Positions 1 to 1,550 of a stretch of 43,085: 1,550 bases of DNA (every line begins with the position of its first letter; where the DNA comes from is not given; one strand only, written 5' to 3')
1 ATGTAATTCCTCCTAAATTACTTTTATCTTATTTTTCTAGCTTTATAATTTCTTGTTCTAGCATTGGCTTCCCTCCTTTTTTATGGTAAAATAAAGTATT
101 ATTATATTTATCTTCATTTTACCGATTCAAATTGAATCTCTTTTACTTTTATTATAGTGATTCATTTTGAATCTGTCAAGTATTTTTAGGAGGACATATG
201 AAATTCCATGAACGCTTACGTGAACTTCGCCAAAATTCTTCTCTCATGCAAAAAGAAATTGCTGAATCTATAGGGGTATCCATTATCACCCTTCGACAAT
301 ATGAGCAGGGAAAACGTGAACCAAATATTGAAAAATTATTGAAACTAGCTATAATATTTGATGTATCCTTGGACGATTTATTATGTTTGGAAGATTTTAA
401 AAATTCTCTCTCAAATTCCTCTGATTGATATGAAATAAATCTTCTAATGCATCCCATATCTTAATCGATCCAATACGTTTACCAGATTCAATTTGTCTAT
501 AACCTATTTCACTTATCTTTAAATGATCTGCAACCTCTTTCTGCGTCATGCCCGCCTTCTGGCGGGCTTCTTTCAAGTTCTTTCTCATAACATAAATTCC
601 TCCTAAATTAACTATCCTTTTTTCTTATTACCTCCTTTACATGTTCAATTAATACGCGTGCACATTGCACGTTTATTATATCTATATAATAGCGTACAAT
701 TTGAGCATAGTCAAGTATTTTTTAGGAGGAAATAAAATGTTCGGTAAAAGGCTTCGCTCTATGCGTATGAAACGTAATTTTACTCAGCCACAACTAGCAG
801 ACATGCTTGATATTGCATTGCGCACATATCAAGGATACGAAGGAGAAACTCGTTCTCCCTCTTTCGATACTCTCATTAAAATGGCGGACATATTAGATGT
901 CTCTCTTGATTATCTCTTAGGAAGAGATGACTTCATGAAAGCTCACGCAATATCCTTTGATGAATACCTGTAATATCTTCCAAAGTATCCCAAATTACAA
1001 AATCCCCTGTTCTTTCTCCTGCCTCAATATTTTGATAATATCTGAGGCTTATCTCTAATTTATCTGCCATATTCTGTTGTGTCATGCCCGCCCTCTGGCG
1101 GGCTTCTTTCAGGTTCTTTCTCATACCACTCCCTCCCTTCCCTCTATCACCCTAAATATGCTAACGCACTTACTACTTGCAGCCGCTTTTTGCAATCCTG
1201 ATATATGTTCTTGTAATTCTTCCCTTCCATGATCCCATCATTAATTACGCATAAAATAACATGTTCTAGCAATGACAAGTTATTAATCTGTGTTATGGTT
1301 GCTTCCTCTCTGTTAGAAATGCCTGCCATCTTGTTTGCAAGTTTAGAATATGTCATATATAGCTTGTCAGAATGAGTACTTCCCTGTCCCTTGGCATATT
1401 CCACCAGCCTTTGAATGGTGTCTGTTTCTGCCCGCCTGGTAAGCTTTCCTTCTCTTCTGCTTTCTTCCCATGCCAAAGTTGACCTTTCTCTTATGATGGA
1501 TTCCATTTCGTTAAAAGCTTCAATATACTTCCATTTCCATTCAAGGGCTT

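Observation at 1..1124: Array of three tandem paralogous cassettes of 3'-overlapping convergent XRE genes (third copy at 42594..43085 across the circular junction)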

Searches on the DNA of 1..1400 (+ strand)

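Call 9: search_dna_similar(query=window:1-1300:+, collection=phages, mode=distant, max_rows=25)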
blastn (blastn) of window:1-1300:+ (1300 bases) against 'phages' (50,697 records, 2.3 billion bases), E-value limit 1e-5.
No match.
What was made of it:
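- Tried and rejected: blastn (distant mode) of positions 1-1300 against GenBank phages gave no match (call 9).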

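Call 42: search_rna_families(source=window, start=1, end=1400, threshold=evalue, max_evalue=1)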
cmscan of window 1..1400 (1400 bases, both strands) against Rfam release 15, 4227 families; matches with E-value up to 1: 2.
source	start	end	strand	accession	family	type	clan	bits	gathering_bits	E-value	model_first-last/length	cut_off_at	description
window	656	739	+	RF02980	freshwater-2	Cis-reg;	-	22.4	49.9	0.95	1-84/84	no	freshwater-2 RNA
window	116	181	+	RF03510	mir-3660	Gene; miRNA;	-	21.2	70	0.29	1-82/82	no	mir-3660 microRNA precursor family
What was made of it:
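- On Known RNA families (Rfam 15): Positions 1-1400 give only two hits, both far below threshold (call 42).
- Tried and rejected: Rfam gave nothing near threshold (call 42).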
